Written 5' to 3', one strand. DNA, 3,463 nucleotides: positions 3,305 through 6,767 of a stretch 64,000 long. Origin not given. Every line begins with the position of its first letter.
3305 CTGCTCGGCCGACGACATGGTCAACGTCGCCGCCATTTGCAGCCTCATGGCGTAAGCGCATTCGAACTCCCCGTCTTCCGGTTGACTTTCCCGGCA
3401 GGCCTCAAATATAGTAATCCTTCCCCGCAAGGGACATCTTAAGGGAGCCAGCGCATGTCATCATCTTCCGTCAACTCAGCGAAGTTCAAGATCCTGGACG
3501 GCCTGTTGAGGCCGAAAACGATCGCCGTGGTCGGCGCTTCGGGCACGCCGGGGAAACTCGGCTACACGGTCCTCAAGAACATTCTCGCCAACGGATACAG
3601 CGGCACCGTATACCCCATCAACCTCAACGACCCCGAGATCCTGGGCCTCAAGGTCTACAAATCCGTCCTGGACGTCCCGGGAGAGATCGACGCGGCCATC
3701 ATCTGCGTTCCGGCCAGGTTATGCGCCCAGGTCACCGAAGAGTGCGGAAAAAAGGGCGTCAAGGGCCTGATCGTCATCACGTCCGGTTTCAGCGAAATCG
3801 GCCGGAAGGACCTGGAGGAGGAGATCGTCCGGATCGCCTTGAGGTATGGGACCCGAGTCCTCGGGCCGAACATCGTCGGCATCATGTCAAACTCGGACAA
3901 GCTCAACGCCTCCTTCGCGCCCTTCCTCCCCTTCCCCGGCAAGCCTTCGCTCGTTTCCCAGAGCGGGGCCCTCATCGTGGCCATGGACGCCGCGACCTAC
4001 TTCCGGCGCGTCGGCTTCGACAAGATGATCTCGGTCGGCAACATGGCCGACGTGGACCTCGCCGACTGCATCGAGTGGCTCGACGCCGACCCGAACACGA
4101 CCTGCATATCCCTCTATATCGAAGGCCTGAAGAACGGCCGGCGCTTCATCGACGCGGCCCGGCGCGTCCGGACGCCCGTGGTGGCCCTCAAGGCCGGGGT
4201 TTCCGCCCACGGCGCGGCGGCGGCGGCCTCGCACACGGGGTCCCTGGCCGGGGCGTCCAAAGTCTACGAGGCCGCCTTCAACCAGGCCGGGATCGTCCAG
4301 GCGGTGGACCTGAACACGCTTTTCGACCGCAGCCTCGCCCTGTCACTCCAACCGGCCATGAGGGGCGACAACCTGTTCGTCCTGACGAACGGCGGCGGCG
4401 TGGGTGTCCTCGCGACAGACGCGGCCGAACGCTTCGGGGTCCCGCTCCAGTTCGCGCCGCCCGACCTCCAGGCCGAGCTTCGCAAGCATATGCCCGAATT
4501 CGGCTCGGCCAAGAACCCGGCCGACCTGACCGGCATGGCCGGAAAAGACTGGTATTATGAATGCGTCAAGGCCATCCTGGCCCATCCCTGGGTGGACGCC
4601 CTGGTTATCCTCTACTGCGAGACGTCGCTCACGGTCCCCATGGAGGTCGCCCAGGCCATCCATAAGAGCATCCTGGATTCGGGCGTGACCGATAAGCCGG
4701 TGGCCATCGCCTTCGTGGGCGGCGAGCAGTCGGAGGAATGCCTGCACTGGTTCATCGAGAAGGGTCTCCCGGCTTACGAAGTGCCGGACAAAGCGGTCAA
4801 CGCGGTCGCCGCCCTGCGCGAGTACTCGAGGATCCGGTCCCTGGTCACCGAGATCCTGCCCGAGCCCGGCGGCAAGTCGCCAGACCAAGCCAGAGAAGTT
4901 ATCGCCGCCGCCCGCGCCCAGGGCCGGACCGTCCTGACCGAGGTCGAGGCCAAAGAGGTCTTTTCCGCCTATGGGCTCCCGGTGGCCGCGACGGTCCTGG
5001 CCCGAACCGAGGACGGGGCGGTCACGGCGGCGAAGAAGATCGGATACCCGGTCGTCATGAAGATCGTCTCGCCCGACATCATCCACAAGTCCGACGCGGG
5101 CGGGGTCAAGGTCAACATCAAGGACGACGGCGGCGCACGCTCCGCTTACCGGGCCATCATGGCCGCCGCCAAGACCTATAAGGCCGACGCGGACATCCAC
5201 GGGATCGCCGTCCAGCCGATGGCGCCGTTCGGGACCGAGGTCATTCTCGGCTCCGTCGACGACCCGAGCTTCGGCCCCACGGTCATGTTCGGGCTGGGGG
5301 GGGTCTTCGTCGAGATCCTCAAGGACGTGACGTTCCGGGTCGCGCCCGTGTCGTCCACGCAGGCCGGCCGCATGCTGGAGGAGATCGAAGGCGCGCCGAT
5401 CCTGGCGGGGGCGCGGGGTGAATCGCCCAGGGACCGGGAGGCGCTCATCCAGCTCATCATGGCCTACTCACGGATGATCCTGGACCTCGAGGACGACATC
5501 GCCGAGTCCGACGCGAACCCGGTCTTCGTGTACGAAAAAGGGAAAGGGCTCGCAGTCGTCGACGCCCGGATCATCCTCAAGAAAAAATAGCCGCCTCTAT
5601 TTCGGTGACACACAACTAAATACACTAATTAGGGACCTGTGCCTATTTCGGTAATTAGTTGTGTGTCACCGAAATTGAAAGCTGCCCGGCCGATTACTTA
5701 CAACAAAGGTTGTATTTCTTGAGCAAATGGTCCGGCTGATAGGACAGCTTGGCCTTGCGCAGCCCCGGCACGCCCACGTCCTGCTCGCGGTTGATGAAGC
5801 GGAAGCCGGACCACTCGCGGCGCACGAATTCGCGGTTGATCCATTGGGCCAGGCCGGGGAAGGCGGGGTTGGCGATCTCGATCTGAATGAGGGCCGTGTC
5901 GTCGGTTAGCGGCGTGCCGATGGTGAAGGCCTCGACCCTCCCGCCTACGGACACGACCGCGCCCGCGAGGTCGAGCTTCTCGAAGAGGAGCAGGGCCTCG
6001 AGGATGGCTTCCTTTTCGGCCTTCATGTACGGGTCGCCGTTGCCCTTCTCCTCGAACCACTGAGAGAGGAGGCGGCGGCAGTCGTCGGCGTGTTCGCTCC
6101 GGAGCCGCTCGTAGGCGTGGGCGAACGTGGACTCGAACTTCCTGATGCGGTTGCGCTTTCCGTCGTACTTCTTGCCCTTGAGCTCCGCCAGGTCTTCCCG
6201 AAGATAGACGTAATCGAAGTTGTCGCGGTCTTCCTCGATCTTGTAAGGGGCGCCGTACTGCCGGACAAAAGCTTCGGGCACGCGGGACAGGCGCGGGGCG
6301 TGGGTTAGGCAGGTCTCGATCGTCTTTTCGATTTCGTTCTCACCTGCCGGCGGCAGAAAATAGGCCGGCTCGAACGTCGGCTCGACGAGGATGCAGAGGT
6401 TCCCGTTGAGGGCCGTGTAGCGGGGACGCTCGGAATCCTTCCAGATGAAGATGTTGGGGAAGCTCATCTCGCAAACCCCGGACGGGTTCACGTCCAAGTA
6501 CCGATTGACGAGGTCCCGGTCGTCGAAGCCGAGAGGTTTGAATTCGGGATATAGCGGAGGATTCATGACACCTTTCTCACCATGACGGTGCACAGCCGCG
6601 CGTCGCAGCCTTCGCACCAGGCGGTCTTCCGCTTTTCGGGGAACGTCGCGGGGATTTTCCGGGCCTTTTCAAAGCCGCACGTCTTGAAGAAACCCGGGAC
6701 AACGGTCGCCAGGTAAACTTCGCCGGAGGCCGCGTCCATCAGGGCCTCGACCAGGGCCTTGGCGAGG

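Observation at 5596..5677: Family A: AT-rich 80-bp palindromic element, copy 1 of 2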

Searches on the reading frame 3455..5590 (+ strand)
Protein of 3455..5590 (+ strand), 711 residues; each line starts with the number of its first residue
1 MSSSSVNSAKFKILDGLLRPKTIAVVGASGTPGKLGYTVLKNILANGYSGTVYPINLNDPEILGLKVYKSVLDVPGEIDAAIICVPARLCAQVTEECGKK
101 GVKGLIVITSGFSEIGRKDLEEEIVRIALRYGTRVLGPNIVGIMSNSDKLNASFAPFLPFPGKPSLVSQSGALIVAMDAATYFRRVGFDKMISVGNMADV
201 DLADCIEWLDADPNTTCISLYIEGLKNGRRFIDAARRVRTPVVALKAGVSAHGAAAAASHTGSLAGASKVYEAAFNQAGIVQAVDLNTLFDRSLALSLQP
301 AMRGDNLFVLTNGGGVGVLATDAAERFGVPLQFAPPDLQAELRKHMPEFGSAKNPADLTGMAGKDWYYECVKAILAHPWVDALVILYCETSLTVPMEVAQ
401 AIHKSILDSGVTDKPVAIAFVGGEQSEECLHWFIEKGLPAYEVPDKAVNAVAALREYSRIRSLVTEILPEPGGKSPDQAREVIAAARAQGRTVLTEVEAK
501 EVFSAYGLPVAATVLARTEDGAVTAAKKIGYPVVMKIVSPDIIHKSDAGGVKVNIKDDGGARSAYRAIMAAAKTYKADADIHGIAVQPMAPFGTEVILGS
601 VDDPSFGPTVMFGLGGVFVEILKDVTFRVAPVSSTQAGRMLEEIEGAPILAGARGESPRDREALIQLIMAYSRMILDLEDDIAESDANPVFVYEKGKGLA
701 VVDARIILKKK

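Call 10: search_protein_families(library=pfam, proteins=[window:3455-5590:+])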
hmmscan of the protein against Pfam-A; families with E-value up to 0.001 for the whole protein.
window:3455-5590:+ (711 aa): 5 families
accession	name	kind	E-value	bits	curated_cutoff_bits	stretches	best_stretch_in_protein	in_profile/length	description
PF13549.11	ATP-grasp_5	-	1.3e-79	267.1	27.6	1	486-708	2-221/221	ATP-grasp domain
PF13607.11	Succ_CoA_lig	-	3.5e-47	160.1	27.4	1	161-292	1-134/138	Succinyl-CoA ligase like flavodoxin domain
PF13380.12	CoA_binding_2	-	2.5e-23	83.2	22.8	1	21-144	1-114/116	CoA binding domain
PF19045.5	Ligase_CoA_2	-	8.5e-22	78.3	23.7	1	309-459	3-156/162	Ligase-CoA domain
PF02629.25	CoA_binding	-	7.9e-17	62.3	22.3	1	20-111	3-97/97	CoA binding domain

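Call 11: find_encoding_contigs(protein=window:3455-5590:+, flank=10000, max_places=10)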
Protein window:3455-5590:+ (711 aa): 4 contigs read that carry it; 2 places shown.
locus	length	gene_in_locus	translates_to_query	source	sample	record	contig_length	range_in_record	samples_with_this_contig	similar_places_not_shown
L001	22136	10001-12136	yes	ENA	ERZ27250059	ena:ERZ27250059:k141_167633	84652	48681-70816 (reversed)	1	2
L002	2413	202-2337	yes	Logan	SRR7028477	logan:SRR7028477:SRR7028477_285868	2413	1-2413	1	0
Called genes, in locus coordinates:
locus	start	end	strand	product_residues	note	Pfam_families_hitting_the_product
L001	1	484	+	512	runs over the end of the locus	PF14691:Fer4_20, PF01262:AlaDh_PNT_C (faint), PF13738:Pyr_redox_3 (faint), PF00070:Pyr_redox (faint), PF07992:Pyr_redox_2, PF13450:NAD_binding_8 (weak)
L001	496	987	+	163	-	PF00027:cNMP_binding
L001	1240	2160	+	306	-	PF03308:MeaB, PF02492:cobW (faint), PF01656:CbiA (weak)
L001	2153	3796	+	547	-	PF01642:MM_CoA_mutase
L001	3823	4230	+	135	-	PF02310:B12-binding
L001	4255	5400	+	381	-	PF02771:Acyl-CoA_dh_N, PF02770:Acyl-CoA_dh_M, PF00441:Acyl-CoA_dh_1, PF22924:ACOX_C_alpha1 (weak), PF08028:Acyl-CoA_dh_2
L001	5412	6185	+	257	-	PF00378:ECH_1, PF16113:ECH_2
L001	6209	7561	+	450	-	PF02737:3HCDH_N, PF00725:3HCDH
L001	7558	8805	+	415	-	PF00108:Thiolase_N (weak), PF02803:Thiolase_C, PF22691:Thiolase_C_1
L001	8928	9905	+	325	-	PF01515:PTA_PTB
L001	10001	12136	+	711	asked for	PF02629:CoA_binding, PF13380:CoA_binding_2, PF13607:Succ_CoA_lig, PF19045:Ligase_CoA_2, PF13549:ATP-grasp_5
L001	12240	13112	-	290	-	PF09924:LPG_synthase_C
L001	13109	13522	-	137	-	PF00583:Acetyltransf_1, PF13508:Acetyltransf_7, PF13673:Acetyltransf_10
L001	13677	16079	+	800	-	PF13088:BNR_2 (faint), PF02012:BNR (faint), PF24316:Tli3 (faint), PF15902:Sortilin-Vps10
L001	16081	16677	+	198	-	PF01863:YgjP-like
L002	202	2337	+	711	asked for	PF02629:CoA_binding, PF13380:CoA_binding_2, PF13607:Succ_CoA_lig, PF19045:Ligase_CoA_2, PF13549:ATP-grasp_5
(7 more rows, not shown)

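Call 78: find_homologous_proteins(query=window:3455-5590:+, max_evalue=1e-100)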
Query window:3455-5590:+ (711 aa): 6697 proteins with E <= 1e-100 among 8000 candidates; the best 120 are listed.
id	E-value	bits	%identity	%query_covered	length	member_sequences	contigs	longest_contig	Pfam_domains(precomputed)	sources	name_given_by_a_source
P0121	0.0e+0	1333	84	100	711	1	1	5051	PF02629.26,PF08442.16,PF13607.12,PF13549.12,PF13380.13,PF19045.5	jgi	-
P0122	0.0e+0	1319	83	100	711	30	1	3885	PF02629.26,PF08442.16,PF13607.12,PF13549.12,PF13380.13,PF19045.5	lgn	-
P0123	0.0e+0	1301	81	100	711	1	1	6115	PF02629.26,PF13607.12,PF13549.12,PF13380.13,PF19045.5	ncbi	-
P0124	0.0e+0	1254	79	100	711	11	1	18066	PF02629.26,PF13607.12,PF13549.12,PF13380.13,PF19045.5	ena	-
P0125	0.0e+0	1243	78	100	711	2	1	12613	PF02629.26,PF13607.12,PF13549.12,PF13380.13,PF19045.5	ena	-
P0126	0.0e+0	1223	77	100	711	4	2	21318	PF02629.26,PF08442.16,PF13607.12,PF13549.12,PF13380.13,PF19045.5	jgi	jgi:acetyl coenzyme A synthetase (ADP forming)-like protein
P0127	0.0e+0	1223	77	100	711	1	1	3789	PF02629.26,PF13607.12,PF13549.12,PF13380.13,PF19045.5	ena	-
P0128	0.0e+0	1205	77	100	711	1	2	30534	PF02629.26,PF13607.12,PF13549.12,PF13380.13,PF19045.5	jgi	jgi:acetyltransferase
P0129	0.0e+0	1202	76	100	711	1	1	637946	PF02629.26,PF08442.16,PF13607.12,PF13549.12,PF13380.13,PF19045.5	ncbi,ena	-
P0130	0.0e+0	1199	75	100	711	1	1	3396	PF02629.26,PF13607.12,PF13549.12,PF13380.13,PF19045.5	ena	-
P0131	0.0e+0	1196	76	100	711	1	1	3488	PF02629.26,PF13607.12,PF13549.12,PF13380.13,PF19045.5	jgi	jgi:acetyl coenzyme A synthetase (ADP forming)-like protein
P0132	0.0e+0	1196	75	100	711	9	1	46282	PF02629.26,PF13607.12,PF13549.12,PF13380.13,PF19045.5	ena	-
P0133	0.0e+0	1189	74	100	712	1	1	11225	PF02629.26,PF13607.12,PF13549.12,PF13380.13,PF19045.5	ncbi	-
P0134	0.0e+0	1166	74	98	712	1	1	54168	PF02629.26,PF13607.12,PF13549.12,PF13380.13,PF19045.5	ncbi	-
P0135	0.0e+0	1162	73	100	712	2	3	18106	PF02629.26,PF08442.16,PF13607.12,PF13549.12,PF13380.13,PF19045.5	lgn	-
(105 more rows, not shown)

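Call 79: find_encoding_contigs(protein=P0121, flank=1300, max_places=1)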
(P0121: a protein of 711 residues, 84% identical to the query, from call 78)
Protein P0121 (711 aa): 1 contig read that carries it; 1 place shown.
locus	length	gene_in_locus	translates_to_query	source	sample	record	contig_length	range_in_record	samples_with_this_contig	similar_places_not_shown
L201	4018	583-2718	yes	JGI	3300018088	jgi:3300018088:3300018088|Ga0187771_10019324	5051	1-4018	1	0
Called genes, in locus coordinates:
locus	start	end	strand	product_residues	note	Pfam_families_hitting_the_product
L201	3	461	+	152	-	?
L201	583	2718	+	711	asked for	PF02629:CoA_binding, PF13380:CoA_binding_2, PF13607:Succ_CoA_lig, PF19045:Ligase_CoA_2, PF13549:ATP-grasp_5, PF08442:ATP-grasp_2 (weak)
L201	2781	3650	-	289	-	PF09924:LPG_synthase_C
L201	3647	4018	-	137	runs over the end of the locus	PF00583:Acetyltransf_1, PF13673:Acetyltransf_10, PF13508:Acetyltransf_7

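Call 80: find_encoding_contigs(protein=P0124, flank=1300, max_places=1)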
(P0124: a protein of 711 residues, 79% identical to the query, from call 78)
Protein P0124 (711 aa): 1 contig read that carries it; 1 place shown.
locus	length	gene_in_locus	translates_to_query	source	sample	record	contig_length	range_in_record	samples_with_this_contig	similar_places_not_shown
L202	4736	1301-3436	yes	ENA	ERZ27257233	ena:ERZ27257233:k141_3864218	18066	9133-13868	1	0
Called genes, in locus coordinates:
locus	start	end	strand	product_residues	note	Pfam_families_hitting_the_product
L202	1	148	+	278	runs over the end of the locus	PF00753:Lactamase_B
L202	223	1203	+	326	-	PF01515:PTA_PTB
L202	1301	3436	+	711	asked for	PF02629:CoA_binding, PF13380:CoA_binding_2, PF13607:Succ_CoA_lig, PF19045:Ligase_CoA_2, PF13549:ATP-grasp_5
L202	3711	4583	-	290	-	PF09924:LPG_synthase_C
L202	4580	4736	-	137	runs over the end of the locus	PF00583:Acetyltransf_1, PF13508:Acetyltransf_7, PF13673:Acetyltransf_10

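Call 81: find_encoding_contigs(protein=P0126, flank=1300, max_places=1)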
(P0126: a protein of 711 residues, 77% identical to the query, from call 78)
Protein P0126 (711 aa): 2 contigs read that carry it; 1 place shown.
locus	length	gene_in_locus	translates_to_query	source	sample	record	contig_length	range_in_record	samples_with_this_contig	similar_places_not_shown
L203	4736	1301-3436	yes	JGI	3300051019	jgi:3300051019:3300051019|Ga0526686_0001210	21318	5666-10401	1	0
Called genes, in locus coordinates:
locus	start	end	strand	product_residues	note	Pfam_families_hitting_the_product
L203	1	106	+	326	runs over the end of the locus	PF01515:PTA_PTB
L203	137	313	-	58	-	PF11750:DUF3307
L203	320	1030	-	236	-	PF16264:SatD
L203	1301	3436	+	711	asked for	PF02629:CoA_binding, PF13380:CoA_binding_2, PF13607:Succ_CoA_lig, PF19045:Ligase_CoA_2, PF13549:ATP-grasp_5, PF08442:ATP-grasp_2 (faint)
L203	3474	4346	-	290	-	PF09924:LPG_synthase_C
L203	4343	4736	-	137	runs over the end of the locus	PF00583:Acetyltransf_1, PF13508:Acetyltransf_7, PF13673:Acetyltransf_10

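Call 82: find_encoding_contigs(protein=P0129, flank=1300, max_places=1)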
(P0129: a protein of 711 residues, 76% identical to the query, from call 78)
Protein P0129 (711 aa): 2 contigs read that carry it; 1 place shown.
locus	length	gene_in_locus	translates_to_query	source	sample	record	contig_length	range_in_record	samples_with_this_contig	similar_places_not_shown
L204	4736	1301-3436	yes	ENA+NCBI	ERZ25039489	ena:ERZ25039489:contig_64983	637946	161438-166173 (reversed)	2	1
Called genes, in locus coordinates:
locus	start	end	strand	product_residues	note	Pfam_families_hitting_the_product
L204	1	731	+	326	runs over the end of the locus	PF01515:PTA_PTB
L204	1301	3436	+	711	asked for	PF02629:CoA_binding, PF13380:CoA_binding_2, PF13607:Succ_CoA_lig, PF19045:Ligase_CoA_2, PF13549:ATP-grasp_5, PF08442:ATP-grasp_2 (weak)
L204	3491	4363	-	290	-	PF09924:LPG_synthase_C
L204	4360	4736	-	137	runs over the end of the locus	PF00583:Acetyltransf_1, PF13673:Acetyltransf_10, PF13508:Acetyltransf_7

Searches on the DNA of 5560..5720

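Call 12: search_rna_families(source=window, start=5560, end=5720, threshold=evalue, max_evalue=10)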
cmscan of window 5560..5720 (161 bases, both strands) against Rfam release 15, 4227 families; matches with E-value up to 10: 26.
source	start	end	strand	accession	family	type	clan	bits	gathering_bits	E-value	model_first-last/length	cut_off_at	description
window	5599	5675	-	RF03556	mir-559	Gene; miRNA;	-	29.3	95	0.00041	1-91/91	no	mir-559 microRNA precursor family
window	5599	5675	+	RF03556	mir-559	Gene; miRNA;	-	28.8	95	0.00052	1-91/91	no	mir-559 microRNA precursor family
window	5597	5685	-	RF01490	rli51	Cis-reg;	-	26.2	48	0.0065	1-121/121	no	Listeria snRNA rli51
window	5597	5677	-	RF00785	mir-90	Gene; miRNA;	-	25.1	68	0.0019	1-84/84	no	mir-90 microRNA precursor family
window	5599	5675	-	RF03714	MIR774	Gene; miRNA;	-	24.8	80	0.0064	1-98/98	no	MIR774 microRNA precursor family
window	5597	5677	-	RF03940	MIR9563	Gene; miRNA;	-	24.6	90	0.0072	1-127/127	no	MIR9563 microRNA precursor family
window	5588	5684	-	RF04251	MIR5070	Gene; miRNA;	CL00139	24.3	100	0.0089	1-116/116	no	MIR5070 microRNA precursor family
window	5583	5686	+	RF02436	SpF43_sRNA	Gene; sRNA;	-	23.5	70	0.0074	1-99/99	no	Streptococcus sRNA SpF43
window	5603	5672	-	RF03839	MIR2599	Gene; miRNA;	-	23.2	120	0.015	1-132/132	no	MIR2599 microRNA precursor family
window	5596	5678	+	RF03717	mir-3119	Gene; miRNA;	-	22.7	80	0.01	15-71/85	no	mir-3119 microRNA precursor family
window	5595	5679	-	RF03717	mir-3119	Gene; miRNA;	-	21.8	80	0.019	1-85/85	no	mir-3119 microRNA precursor family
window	5589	5686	-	RF04195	MIR6217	Gene; miRNA;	-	18.3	110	0.032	25-204/228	no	MIR6217 microRNA precursor family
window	5593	5685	+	RF03942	mir-5727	Gene; miRNA;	-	18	100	0.41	1-92/92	no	mir-5727 microRNA precursor family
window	5595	5679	+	RF04262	MIR1319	Gene; miRNA;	-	18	116.6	0.51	1-119/119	no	MIR1319 microRNA precursor family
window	5598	5675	-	RF00851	mir-230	Gene; miRNA;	-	16.3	72.7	0.46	1-82/82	no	mir-230 microRNA precursor family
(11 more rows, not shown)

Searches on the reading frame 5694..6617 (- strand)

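Call 10: search_protein_families(library=pfam, proteins=[window:5694-6617:-])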
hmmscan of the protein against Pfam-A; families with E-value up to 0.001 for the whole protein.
window:5694-6617:- (307 aa): 1 family
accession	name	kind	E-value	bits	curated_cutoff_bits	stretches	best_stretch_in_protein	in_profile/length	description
PF09924.15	LPG_synthase_C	-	5.9e-46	157.3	27.5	1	47-303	7-296/298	Phosphatidylglycerol lysyltransferase, C-terminal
